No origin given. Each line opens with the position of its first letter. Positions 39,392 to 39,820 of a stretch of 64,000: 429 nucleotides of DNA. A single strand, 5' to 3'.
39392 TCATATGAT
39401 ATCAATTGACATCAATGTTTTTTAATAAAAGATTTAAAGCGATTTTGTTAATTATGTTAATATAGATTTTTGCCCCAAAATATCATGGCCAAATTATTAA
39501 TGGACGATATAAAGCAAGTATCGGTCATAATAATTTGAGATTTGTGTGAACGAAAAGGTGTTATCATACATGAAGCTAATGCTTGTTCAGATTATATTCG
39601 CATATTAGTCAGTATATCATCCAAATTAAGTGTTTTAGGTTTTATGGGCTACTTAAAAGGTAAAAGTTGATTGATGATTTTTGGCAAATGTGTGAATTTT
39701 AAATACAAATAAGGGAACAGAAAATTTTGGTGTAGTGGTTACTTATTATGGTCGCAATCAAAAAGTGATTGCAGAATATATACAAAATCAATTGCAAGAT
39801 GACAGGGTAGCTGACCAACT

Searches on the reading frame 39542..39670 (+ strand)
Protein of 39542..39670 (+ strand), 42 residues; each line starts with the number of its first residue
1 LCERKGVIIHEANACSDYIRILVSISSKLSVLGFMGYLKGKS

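Call 68: search_protein_families(library=pfam, proteins=[window:39542-39670:+], max_evalue=0.01)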
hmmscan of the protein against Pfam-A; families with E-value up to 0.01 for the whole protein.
window:39542-39670:+ (42 aa): 1 family
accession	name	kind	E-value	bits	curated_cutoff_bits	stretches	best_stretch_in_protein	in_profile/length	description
PF01797.21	Y1_Tnp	-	6.6e-06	26.7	23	1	1-42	35-76/121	Transposase IS200 like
